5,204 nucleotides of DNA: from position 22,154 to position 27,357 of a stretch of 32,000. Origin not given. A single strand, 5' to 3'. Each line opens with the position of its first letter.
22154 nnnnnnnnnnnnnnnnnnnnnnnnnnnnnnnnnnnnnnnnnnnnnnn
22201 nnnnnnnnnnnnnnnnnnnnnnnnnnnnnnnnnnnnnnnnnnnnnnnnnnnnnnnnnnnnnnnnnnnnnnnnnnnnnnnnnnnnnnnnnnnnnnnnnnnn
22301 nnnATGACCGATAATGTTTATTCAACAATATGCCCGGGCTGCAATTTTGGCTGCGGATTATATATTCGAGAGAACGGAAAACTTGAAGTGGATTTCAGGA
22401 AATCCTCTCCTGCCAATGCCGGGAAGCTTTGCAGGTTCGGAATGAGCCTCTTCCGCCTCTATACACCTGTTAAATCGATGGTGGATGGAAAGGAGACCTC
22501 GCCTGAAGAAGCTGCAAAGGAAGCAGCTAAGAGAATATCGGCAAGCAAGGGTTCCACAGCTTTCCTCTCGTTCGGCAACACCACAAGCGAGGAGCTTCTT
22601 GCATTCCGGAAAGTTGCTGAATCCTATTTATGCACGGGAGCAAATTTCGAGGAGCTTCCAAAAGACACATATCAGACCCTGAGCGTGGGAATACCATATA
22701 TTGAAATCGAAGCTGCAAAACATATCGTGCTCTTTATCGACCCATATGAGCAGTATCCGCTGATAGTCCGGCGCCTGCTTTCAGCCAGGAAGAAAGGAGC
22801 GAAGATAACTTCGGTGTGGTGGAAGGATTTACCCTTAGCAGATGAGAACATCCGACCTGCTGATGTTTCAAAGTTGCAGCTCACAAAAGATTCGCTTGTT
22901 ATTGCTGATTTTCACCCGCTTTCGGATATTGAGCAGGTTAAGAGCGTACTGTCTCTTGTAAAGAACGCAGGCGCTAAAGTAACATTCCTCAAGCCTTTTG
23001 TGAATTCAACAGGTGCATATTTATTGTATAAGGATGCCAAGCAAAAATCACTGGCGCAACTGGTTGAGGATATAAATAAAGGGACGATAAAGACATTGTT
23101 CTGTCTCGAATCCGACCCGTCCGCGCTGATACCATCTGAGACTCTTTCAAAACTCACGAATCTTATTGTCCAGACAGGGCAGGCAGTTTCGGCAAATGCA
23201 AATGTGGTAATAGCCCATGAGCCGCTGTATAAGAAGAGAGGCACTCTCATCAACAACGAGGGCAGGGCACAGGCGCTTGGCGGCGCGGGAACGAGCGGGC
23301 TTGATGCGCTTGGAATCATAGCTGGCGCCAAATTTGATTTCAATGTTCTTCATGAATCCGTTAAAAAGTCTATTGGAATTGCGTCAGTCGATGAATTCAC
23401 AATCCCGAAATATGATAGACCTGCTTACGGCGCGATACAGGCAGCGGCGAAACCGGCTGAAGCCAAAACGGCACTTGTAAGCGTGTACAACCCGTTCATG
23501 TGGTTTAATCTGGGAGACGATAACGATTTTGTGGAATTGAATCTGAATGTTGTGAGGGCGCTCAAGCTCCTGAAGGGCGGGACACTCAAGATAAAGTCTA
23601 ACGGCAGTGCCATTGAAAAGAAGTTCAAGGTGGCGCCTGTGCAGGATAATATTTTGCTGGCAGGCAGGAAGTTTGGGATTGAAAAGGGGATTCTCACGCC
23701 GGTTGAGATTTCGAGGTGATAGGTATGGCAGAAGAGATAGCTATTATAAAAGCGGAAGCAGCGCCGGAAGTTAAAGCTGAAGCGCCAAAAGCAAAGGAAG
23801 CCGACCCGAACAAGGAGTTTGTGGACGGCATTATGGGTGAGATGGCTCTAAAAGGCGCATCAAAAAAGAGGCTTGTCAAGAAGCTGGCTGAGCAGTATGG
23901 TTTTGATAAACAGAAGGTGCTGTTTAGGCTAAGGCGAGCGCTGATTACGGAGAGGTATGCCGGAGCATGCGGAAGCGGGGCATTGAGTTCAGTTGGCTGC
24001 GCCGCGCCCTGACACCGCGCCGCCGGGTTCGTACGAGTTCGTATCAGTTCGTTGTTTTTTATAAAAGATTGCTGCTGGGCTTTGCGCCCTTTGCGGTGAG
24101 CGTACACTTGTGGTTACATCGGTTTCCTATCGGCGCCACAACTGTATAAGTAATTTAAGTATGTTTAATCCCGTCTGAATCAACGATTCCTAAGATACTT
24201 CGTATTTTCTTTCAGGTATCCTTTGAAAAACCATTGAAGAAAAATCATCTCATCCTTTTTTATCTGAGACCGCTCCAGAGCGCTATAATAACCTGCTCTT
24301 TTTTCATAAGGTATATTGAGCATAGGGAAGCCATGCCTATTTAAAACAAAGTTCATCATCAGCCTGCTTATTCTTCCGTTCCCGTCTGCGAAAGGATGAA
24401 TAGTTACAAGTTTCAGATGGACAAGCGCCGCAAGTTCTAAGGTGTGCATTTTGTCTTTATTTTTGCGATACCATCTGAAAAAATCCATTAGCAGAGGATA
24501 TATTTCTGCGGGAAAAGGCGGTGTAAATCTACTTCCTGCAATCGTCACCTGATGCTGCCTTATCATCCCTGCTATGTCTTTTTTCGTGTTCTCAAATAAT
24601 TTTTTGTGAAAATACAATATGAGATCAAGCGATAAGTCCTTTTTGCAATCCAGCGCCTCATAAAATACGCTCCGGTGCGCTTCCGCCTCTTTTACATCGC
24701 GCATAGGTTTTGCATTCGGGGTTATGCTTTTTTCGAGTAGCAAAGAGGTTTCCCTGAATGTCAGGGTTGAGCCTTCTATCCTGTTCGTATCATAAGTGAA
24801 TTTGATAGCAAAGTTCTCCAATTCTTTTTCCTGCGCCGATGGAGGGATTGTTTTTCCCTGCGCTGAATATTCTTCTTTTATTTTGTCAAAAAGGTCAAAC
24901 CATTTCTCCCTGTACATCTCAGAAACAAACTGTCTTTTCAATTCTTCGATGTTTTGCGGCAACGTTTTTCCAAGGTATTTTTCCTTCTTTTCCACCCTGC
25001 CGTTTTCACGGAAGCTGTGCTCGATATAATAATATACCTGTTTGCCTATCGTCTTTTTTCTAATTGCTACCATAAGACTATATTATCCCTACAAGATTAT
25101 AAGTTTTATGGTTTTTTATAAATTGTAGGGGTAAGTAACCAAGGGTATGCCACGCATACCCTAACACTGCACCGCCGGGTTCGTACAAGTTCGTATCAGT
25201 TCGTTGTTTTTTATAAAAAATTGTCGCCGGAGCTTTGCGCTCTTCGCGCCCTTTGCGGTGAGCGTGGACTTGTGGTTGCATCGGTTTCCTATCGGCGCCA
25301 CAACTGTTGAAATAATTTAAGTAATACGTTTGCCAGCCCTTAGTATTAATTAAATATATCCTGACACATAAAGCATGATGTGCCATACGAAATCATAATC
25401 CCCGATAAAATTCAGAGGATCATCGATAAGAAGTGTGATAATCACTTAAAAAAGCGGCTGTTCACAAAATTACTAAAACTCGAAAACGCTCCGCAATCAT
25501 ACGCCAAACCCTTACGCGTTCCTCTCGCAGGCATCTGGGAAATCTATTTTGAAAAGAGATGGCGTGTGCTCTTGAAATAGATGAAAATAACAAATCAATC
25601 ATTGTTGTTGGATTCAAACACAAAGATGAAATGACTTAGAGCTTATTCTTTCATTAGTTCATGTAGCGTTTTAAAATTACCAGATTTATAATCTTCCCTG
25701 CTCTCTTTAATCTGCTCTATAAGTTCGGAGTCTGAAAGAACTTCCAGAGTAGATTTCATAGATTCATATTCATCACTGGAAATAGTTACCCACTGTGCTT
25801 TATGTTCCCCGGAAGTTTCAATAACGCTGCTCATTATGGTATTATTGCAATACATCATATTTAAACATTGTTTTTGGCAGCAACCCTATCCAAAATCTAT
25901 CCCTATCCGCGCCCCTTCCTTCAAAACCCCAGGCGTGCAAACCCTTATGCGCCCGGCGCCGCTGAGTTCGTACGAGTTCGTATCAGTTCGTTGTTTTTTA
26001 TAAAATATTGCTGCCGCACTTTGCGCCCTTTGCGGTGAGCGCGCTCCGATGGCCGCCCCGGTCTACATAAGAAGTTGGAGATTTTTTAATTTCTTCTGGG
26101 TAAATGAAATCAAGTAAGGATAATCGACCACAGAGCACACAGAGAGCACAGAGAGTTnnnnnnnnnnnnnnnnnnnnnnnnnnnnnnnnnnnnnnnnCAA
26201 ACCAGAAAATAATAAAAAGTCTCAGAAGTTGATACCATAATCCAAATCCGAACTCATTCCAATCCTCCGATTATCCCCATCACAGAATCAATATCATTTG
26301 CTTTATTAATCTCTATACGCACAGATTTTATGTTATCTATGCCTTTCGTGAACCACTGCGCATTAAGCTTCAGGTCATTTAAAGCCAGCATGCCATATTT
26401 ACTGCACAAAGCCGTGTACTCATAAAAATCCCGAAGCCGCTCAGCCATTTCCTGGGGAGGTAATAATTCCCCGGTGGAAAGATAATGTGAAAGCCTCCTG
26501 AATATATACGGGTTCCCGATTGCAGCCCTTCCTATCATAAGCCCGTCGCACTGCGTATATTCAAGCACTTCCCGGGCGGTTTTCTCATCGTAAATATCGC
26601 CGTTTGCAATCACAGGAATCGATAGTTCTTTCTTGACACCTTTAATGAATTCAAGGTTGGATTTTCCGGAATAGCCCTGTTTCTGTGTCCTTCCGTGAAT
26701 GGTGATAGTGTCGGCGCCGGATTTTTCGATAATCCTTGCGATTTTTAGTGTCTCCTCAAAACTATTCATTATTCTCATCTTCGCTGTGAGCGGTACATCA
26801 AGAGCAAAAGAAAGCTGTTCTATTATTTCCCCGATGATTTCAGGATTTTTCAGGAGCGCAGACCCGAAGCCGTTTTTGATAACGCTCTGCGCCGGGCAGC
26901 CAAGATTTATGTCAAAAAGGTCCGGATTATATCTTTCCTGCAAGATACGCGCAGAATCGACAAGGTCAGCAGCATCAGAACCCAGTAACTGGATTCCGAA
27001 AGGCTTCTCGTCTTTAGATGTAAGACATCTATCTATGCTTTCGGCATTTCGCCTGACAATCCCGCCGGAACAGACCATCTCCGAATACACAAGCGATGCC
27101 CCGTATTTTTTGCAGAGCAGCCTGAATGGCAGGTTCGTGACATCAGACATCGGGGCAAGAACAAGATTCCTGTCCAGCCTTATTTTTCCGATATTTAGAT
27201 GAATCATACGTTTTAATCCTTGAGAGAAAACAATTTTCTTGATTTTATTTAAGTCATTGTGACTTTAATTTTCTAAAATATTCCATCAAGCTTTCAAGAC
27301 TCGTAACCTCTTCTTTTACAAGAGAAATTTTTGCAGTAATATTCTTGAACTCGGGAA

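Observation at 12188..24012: Hydrogenase-free, translationally coupled Hdr/MvhD/FrhB/MopB cluster with non-canonical stoichiometry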

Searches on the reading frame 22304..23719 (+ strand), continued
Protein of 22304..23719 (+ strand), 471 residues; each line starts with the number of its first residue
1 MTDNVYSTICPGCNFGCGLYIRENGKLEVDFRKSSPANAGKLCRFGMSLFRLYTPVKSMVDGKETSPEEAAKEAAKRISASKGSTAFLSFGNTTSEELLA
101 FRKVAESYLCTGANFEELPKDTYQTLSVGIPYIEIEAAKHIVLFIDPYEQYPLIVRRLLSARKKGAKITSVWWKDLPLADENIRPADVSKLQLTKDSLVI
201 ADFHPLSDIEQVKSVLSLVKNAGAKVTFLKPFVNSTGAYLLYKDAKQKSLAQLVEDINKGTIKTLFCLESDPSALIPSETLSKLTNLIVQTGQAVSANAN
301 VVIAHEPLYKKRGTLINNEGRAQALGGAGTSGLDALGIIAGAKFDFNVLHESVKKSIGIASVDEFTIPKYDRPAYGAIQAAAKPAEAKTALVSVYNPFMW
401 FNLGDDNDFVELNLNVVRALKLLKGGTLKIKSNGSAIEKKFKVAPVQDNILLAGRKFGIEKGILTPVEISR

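Call 70: find_encoding_contigs(protein=P0255, flank=10000, max_places=1)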
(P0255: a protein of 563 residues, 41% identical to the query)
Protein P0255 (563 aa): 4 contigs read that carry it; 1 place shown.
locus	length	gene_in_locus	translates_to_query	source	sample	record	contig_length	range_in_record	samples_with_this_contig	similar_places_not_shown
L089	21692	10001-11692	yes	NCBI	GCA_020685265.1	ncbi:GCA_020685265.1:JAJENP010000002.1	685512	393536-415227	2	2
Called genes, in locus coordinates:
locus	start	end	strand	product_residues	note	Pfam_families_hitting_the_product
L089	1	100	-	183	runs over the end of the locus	PF02525:Flavodoxin_2, PF03358:FMN_red, PF12724:Flavodoxin_5 (faint)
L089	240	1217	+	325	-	PF13483:Lactamase_B_3, PF12706:Lactamase_B_2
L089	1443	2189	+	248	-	PF00702:Hydrolase, PF13419:HAD_2, PF13242:Hydrolase_like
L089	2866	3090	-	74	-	-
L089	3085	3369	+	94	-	-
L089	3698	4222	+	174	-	PF13183:Fer4_8, PF13237:Fer4_10, PF12838:Fer4_7 (faint), PF13187:Fer4_9 (weak), PF13534:Fer4_17 (weak)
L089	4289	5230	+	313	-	PF02754:CCG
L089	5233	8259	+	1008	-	PF01266:DAO (weak), PF07992:Pyr_redox_2, PF12831:FAD_oxidored (weak), PF12838:Fer4_7 (weak), PF07992:Pyr_redox_2, PF13450:NAD_binding_8, PF00037:Fer4, PF12838:Fer4_7, +18 more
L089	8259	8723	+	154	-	PF02662:FlpD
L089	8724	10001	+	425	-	PF04422:FrhB_FdhB_N, PF13534:Fer4_17 (faint), PF04432:FrhB_FdhB_C, PF13187:Fer4_9 (faint), PF12838:Fer4_7 (faint), PF00037:Fer4 (faint), PF12797:Fer4_2 (faint), PF13183:Fer4_8 (weak), +2 more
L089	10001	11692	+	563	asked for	PF04879:Molybdop_Fe4S4 (weak)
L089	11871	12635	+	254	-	PF02518:HATPase_c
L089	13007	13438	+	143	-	PF05656:DUF805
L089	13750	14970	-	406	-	PF01960:ArgJ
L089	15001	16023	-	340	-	PF01118:Semialdhyde_dh, PF22698:Semialdhyde_dhC_1, PF02774:Semialdhyde_dhC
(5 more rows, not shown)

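Call 71: find_encoding_contigs(protein=P0244, flank=10000, max_places=1)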
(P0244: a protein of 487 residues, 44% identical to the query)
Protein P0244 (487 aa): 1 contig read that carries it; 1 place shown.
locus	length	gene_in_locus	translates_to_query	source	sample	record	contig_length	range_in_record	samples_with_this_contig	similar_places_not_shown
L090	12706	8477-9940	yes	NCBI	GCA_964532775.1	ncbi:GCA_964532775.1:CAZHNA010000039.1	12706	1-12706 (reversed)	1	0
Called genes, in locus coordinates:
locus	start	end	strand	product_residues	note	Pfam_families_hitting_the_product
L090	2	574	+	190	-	?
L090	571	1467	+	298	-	PF02754:CCG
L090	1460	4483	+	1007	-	PF12831:FAD_oxidored (weak), PF07992:Pyr_redox_2, PF00890:FAD_binding_2, PF07992:Pyr_redox_2, PF13450:NAD_binding_8, PF00037:Fer4, PF12838:Fer4_7, PF13237:Fer4_10, +18 more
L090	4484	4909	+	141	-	PF02662:FlpD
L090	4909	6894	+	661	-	PF00890:FAD_binding_2 (weak), PF07992:Pyr_redox_2 (weak), PF12831:FAD_oxidored (weak), PF13450:NAD_binding_8 (weak), PF00037:Fer4 (weak), PF13187:Fer4_9, PF12838:Fer4_7, PF14697:Fer4_21, +11 more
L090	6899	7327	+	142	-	PF02662:FlpD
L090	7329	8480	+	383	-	PF04422:FrhB_FdhB_N, PF04432:FrhB_FdhB_C, PF13746:Fer4_18 (faint), PF12838:Fer4_7 (faint), PF13183:Fer4_8 (weak), PF13187:Fer4_9 (weak), PF00037:Fer4 (weak), PF12797:Fer4_2 (weak), +2 more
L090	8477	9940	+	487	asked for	PF04879:Molybdop_Fe4S4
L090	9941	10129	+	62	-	-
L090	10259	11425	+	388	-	PF04945:YHS (weak), PF13237:Fer4_10 (weak), PF04422:FrhB_FdhB_N, PF04432:FrhB_FdhB_C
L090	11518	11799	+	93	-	PF02686:GatC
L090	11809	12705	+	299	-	?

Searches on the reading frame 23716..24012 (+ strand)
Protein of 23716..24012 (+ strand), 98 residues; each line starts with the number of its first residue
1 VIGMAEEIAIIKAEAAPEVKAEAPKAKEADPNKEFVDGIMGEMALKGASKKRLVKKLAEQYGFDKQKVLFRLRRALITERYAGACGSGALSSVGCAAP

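Call 4: search_protein_families(library=pfam, proteins=[window:23716-24012:+], max_evalue=0.01)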
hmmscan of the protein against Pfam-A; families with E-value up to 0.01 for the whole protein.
window:23716-24012:+ (98 aa): 0 families

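Call 41: search_protein_families(library=ncbifam, proteins=[window:23725-24012:+], max_evalue=0.01)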
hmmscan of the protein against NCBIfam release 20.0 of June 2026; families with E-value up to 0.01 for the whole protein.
window:23725-24012:+ (95 aa): 0 families

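Call 47: find_homologous_proteins(query=window:23725-24012:+, max_evalue=0.001)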
Query window:23725-24012:+ (95 aa): 204 proteins with E <= 0.001 among 212 candidates; the best 120 are listed.
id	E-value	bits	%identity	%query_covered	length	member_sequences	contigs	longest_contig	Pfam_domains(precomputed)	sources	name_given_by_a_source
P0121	4.0e-40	153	91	89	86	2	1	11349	-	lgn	-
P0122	6.1e-39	149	85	93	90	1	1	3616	-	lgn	-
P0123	3.5e-38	147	90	85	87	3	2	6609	-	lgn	-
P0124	6.8e-38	146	87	89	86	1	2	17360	-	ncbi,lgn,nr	ncbi:MAG: hypothetical protein O8C64_01095 [Candidatus Methanoperedens sp.]|nr:hypothetical protein 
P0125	2.1e-37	145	89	86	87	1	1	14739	-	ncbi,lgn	-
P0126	1.7e-35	138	86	91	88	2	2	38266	-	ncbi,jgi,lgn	jgi:hypothetical protein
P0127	2.3e-35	138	86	85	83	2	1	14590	-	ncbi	-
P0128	7.2e-34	133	82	89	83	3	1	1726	-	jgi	jgi:hypothetical protein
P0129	1.2e-33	133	85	89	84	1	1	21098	-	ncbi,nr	ncbi:MAG: hypothetical protein O8C62_02380 [Candidatus Methanoperedens sp.]|nr:hypothetical protein 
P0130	1.8e-30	122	75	89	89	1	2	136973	-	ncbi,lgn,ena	-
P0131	1.2e-29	120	82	81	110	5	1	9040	-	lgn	-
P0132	3.8e-29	118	81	83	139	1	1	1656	-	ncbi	-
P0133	5.7e-29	118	82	75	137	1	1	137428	-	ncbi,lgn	ncbi:MAG: hypothetical protein WCE94_14185 [Candidatus Methanoperedens sp.]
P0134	3.0e-28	115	90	61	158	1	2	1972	-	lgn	-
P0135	4.3e-28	115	89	68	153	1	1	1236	-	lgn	-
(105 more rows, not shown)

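Call 54: predict_structure(alignment_id=A2)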
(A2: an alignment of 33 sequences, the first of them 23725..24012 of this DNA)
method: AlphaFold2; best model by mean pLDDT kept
length: 95 residues; sequences in the alignment: 33
mean_pLDDT: 61.0   pTM: 0.41
mean pLDDT of the five models: 61.0, 58.6, 58.0, 56.2, 56.1
residues with pLDDT >= 90: 0; 70-90: 39; 50-70: 18; < 50: 38
segments of 3 or more residues with pLDDT < 50: 1-4, 9-20, 78-94
pLDDT, mean of each block of 10 residues (from residue 1): 48 43 55 75 70 79 81 61 44 45
secondary structure, 60 per line:
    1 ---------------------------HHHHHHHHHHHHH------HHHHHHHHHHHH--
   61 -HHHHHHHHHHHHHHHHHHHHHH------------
elements in order: H28-40 H47-58 H62-83
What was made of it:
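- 23725..24012 (+): Small basic three-helix protein (95 aa) with a disordered Ala/Lys/Glu/Pro-rich N-terminus and a conserved '............' core. The AF2 core has pLDDT 70-81 (call 54).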

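Call 58: fold_search(model_id=the predicted structure, library=pdb)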
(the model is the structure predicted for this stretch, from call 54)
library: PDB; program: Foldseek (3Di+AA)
matches with E <= 10: 296; with E <= 0.001: 0
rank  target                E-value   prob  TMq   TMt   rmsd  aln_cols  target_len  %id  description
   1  2cra_MODEL_1_A        5.6e-01  0.41  0.32  0.40   8.2        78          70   10  Solution structure of the homeobox domain of human homeo box B13 (released 2005-11-20)
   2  2da1_MODEL_1_A        7.6e-01  0.60  0.40  0.51   8.0        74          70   18  Solution structure of the first homeobox domain of AT-binding transcription factor 1 (ATBF1) (released 2006-06-13)
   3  2da3_MODEL_1_A        7.6e-01  0.44  0.39  0.45  14.9        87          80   15  Solution structure of the third homeobox domain of AT-binding transcription factor 1 (ATBF1) (released 2006-06-13)
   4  4czd_B                8.0e-01  0.30  0.32  0.22   8.1        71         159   22  Sirohaem decarboxylase AhbA/B - an enzyme with structural homology to the Lrp/AsnC transcription factor family that is (released 2014-06-11)
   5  3nar_A                8.6e-01  0.44  0.34  0.44   6.3        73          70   12  Crystal structure of ZHX1 HD4 (zinc-fingers and homeoboxes protein 1, homeodomain 4) (released 2010-07-07)
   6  2rn7_MODEL_1_A        9.1e-01  0.60  0.42  0.38   9.4        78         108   10  NMR solution structure of TnpE protein from Shigella flexneri. Northeast Structural Genomics Target SfR125 (released 2008-01-15)
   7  1ocp_MODEL_1_A        9.1e-01  0.47  0.38  0.50   7.4        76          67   16  SOLUTION STRUCTURE OF OCT3 POU-HOMEODOMAIN (released 1995-09-15)
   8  1mnm_C                1.0e+00  0.60  0.40  0.47   7.2        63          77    5  YEAST MATALPHA2/MCM1/DNA TERNARY TRANSCRIPTION COMPLEX CRYSTAL STRUCTURE (released 1998-03-18)
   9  2dms_MODEL_1_A        1.0e+00  0.41  0.41  0.47   9.1        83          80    7  Solution structure of the homeobox domain of Homeobox protein OTX2 (released 2006-10-24)
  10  5nr6_MODEL_1_A        1.2e+00  0.33  0.42  0.37   9.7       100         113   14  NMR structure and 1H, 13C and 15N signal assignments for Dictyostelium discoidans MATB protein S71A mutant (released 2017-09-20)
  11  2dn0_MODEL_1_A        1.2e+00  0.28  0.36  0.42  12.1        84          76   14  Solution structure of the second homeobox domain of human zinc fingers and homeoboxes protein 3 (released 2006-10-24)
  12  4uus_F                1.2e+00  0.60  0.44  0.58   6.0        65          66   12  CRYSTAL STRUCTURE OF A UBX-EXD-DNA COMPLEX INCLUDING THE UBDA MOTIF (released 2015-02-18)
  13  2hi3_MODEL_1_A        1.4e+00  0.57  0.48  0.60   7.1        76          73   10  Solution structure of the homeodomain-only protein HOP (released 2007-01-02)
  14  2cue_MODEL_1_A        1.4e+00  0.44  0.45  0.52   9.0        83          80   10  Solution structure of the homeobox domain of the human paired box protein Pax-6 (released 2005-11-26)
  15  1fc3_B                1.4e+00  0.20  0.30  0.28   6.0        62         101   21  THE CRYSTAL STRUCTURE OF TRANS-ACTIVATION DOMAIN OF THE SPORULATION RESPONSE REGULATOR, SPO0A (released 2000-11-08)
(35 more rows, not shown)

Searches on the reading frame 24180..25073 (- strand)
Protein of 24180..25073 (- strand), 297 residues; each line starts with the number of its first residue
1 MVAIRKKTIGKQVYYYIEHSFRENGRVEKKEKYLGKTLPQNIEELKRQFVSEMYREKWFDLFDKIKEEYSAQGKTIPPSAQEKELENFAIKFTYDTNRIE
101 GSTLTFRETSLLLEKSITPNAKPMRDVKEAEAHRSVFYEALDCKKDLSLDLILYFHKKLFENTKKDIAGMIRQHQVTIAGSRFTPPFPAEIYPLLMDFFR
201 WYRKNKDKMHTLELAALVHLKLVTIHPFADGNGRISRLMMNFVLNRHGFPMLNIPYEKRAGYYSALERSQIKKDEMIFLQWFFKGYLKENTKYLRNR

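Call 4: search_protein_families(library=pfam, proteins=[window:24180-25073:-], max_evalue=0.01)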
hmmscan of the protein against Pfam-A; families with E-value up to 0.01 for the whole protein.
window:24180-25073:- (297 aa): 1 family
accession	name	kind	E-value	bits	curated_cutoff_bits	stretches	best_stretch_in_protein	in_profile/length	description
PF02661.23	Fic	-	7.3e-22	78.5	24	1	147-244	2-93/93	Fic/DOC family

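Call 73: search_protein_families(library=ncbifam, proteins=[window:24180-25073:-], max_evalue=1e-10)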
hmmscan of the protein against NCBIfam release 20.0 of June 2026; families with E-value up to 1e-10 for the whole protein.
window:24180-25073:- (297 aa): 2 families
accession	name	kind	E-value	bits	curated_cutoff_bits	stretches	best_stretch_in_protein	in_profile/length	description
TIGR02613.1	mob_myst_B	hypoth_equivalog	3.6e-13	49.8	124.4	1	144-250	46-147/186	mobile mystery protein B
NF041381.1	XopAC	subfamily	9.7e-12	44.3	450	1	199-262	360-429/451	XopAC/AvrAC family type III secretion system effector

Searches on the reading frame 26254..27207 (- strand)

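Call 4: search_protein_families(library=pfam, proteins=[window:26254-27207:-], max_evalue=0.01)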
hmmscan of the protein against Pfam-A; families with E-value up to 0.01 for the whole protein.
window:26254-27207:- (317 aa): 4 families
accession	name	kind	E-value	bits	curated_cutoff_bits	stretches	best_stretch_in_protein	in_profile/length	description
PF01207.24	Dus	-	8.2e-77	258.8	20.4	1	17-305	2-294/311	Dihydrouridine synthase (Dus)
PF00977.27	His_biosynth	-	0.00018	21.4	23.6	1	152-241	30-117/228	Histidine biosynthesis protein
PF03060.21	NMO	-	0.00032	20.7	28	1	152-216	144-213/331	Nitronate monooxygenase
PF00724.26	Oxidored_FMN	-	0.0094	15.7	27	0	173-243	266-339/342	NADH:flavin oxidoreductase / NADH oxidase family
